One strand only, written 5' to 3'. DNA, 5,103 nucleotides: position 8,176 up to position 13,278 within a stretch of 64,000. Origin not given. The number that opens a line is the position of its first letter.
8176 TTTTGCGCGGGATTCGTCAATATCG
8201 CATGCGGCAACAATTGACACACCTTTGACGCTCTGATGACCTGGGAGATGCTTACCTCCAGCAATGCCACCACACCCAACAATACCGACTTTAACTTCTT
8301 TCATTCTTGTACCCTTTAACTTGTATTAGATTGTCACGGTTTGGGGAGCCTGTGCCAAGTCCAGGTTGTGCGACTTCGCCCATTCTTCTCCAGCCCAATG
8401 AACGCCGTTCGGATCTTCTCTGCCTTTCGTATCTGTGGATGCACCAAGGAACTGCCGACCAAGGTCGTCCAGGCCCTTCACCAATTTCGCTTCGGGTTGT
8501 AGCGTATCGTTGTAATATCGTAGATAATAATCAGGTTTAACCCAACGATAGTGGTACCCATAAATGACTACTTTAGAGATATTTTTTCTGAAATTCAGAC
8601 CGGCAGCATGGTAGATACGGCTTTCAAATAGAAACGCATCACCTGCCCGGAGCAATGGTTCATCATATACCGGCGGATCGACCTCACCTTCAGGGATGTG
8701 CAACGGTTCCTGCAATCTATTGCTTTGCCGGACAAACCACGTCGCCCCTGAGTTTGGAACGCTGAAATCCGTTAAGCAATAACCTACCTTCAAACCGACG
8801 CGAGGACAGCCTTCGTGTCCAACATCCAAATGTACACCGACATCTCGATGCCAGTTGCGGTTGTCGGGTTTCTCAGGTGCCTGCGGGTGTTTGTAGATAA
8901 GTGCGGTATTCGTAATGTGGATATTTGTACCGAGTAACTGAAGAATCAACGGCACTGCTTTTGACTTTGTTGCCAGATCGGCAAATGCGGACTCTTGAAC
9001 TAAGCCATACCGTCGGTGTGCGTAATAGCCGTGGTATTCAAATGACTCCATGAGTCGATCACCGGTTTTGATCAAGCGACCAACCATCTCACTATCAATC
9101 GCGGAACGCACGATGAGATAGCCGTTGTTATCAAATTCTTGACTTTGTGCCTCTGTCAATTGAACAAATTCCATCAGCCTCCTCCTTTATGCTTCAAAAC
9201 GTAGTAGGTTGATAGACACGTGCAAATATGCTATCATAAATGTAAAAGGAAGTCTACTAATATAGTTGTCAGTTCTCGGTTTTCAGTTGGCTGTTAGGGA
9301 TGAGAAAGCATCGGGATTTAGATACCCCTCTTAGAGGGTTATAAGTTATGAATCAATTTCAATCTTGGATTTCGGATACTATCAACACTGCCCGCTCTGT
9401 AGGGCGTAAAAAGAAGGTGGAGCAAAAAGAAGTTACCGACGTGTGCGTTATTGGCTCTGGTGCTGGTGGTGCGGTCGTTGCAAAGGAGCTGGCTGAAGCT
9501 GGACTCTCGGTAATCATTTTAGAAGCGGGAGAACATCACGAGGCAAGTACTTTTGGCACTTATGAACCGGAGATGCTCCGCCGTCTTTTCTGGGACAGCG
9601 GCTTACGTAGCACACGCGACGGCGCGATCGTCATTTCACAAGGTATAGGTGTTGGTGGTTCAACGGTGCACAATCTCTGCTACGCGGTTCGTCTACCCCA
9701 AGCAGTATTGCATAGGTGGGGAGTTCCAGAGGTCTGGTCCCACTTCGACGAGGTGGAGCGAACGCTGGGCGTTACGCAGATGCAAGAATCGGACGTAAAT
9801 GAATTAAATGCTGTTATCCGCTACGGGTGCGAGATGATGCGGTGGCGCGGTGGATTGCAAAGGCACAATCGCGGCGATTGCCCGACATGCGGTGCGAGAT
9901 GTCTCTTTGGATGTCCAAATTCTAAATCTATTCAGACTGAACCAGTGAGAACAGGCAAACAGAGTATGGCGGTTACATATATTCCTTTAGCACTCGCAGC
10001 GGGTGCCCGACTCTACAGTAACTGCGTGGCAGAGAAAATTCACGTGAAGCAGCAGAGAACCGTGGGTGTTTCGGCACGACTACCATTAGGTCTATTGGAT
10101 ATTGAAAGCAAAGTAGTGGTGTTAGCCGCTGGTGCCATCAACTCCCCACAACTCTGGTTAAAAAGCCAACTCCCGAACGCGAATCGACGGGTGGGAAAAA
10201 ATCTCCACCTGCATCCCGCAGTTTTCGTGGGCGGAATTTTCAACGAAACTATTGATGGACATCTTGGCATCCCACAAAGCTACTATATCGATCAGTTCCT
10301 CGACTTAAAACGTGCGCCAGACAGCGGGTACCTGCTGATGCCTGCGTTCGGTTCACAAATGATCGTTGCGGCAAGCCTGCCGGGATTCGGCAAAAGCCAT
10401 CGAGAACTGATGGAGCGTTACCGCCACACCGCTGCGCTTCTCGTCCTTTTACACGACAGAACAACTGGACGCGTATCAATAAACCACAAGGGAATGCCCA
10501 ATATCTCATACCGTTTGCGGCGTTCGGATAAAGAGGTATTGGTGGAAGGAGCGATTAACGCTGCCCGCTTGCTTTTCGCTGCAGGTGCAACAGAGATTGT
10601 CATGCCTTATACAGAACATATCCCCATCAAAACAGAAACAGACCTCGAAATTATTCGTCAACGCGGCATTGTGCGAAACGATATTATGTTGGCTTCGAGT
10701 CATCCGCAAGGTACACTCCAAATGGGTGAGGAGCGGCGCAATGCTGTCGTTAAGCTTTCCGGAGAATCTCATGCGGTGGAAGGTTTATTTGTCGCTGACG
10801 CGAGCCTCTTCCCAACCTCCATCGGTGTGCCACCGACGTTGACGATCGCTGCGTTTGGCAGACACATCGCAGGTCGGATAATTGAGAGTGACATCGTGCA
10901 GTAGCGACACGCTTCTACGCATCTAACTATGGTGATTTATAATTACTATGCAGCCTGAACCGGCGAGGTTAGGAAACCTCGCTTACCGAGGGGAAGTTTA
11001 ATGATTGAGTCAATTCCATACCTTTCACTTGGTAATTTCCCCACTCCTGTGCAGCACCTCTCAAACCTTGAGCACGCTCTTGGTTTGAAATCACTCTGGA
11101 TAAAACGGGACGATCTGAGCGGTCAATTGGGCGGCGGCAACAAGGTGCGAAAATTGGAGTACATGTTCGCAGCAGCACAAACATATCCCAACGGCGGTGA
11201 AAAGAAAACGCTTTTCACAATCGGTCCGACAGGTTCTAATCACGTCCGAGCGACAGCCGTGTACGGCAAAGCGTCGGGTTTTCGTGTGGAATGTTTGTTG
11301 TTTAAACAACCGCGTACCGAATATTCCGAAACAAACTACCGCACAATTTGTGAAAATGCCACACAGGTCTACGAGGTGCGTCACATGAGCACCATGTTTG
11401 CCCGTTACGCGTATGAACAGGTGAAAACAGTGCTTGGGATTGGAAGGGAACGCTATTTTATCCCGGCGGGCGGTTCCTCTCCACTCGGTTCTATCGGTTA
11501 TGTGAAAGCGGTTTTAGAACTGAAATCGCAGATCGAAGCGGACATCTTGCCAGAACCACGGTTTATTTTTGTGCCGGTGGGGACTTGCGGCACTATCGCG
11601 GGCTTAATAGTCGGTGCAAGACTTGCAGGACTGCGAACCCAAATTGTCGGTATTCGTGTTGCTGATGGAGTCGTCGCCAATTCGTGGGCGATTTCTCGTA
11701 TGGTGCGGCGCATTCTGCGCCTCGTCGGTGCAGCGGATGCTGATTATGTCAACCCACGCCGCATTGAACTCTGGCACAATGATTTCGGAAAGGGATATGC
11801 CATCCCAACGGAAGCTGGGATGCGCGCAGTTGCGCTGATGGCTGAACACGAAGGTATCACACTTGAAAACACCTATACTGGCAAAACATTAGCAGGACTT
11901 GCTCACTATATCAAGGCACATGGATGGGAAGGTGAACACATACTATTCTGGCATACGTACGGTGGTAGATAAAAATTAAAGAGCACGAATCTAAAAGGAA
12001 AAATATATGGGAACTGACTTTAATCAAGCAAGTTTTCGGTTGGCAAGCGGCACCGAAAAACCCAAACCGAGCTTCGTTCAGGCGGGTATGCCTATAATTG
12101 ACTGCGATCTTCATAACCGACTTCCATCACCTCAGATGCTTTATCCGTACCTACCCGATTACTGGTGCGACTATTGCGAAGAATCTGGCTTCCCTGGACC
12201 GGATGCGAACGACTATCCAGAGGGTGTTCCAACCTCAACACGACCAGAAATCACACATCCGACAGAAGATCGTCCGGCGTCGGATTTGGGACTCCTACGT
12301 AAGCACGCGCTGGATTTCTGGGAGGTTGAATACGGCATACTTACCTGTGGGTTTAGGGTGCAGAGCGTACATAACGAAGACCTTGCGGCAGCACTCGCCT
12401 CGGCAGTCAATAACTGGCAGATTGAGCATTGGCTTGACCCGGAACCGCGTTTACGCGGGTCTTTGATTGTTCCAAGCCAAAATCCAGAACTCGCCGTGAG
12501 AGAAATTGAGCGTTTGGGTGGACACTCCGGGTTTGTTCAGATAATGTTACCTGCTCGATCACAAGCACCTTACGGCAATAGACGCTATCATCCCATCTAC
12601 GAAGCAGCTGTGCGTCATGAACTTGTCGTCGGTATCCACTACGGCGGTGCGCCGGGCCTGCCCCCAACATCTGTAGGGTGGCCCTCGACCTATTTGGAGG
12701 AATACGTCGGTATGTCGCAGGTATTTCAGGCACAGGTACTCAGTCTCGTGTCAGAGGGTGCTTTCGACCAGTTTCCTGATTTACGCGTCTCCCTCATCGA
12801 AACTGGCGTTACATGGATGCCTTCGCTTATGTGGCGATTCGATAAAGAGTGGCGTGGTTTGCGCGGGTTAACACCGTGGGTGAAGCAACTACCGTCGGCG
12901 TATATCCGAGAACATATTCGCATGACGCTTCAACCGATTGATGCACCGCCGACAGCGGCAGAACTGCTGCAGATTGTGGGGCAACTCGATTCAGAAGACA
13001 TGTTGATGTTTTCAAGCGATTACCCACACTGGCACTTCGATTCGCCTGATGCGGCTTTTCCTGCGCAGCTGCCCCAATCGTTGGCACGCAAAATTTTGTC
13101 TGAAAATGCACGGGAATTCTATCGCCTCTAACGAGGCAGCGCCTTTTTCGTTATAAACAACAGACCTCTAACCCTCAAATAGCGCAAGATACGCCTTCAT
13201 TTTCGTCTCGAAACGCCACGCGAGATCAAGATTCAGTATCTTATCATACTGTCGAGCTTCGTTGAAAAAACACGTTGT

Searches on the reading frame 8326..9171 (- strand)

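Call 80: search_protein_families(library=pfam, proteins=[window:8326-9171:-], max_evalue=0.001)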
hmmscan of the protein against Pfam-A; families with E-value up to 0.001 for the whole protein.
window:8326-9171:- (281 aa): 1 family
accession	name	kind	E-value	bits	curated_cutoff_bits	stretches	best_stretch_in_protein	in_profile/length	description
PF05721.19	PhyH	-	1.3e-11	45.6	22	1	13-193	1-205/213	Phytanoyl-CoA dioxygenase (PhyH)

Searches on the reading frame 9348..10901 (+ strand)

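Call 80: search_protein_families(library=pfam, proteins=[window:9348-10901:+], max_evalue=0.001)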
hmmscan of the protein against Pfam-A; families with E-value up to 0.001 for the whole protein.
window:9348-10901:+ (518 aa): 8 families
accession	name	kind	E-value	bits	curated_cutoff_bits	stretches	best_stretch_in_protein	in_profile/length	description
PF00732.25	GMC_oxred_N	-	2.2e-31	109.8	23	1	79-291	3-218/218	GMC oxidoreductase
PF05199.19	GMC_oxred_C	-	3.2e-20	73.5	24.6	1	371-504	2-139/139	GMC oxidoreductase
PF00890.30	FAD_binding_2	-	4.3e-08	33.2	20.4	1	31-65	1-38/414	FAD binding domain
PF01266.30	DAO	-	1.6e-07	31.6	27.9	1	31-67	1-38/353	FAD dependent oxidoreductase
PF01494.25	FAD_binding_3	-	2e-05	24.4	22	1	30-62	2-34/349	FAD binding domain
PF07992.20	Pyr_redox_2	-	2.8e-05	24.1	26.1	1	31-64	2-35/291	Pyridine nucleotide-disulphide oxidoreductase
PF13450.12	NAD_binding_8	-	0.00011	22.9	21.9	1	34-63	1-30/68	NAD(P)-binding Rossmann-like domain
PF03486.20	HI0933_like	-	0.00094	19.1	50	0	31-62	2-33/244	HI0933-like protein Rossmann domain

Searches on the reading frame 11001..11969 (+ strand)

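Call 80: search_protein_families(library=pfam, proteins=[window:11001-11969:+], max_evalue=0.001)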
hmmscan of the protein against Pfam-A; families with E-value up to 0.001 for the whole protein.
window:11001-11969:+ (323 aa): 1 family
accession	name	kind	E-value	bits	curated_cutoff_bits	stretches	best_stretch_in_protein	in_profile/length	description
PF00291.31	PALP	-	3.2e-38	132.2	35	1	9-319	2-294/295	Pyridoxal-phosphate dependent enzyme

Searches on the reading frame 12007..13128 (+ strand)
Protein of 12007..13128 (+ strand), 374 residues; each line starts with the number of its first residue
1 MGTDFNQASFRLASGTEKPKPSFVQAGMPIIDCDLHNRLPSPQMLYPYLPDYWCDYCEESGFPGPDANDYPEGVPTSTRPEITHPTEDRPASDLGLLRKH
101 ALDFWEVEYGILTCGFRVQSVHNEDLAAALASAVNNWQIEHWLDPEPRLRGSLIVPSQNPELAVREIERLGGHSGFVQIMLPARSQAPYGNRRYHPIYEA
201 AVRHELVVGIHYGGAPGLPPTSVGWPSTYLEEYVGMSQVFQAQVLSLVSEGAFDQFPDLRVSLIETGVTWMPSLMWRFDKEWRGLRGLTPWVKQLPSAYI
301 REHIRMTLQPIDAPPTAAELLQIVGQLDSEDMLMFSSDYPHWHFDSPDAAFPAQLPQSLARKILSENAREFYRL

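Call 4: search_protein_families(library=pfam, proteins=[window:12007-13128:+], max_evalue=0.01)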
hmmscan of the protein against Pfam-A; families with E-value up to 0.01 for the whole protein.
window:12007-13128:+ (374 aa): 1 family
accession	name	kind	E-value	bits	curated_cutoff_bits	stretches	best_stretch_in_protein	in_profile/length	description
PF04909.20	Amidohydro_2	-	1.6e-38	133.6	26.4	1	43-374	11-289/289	Amidohydrolase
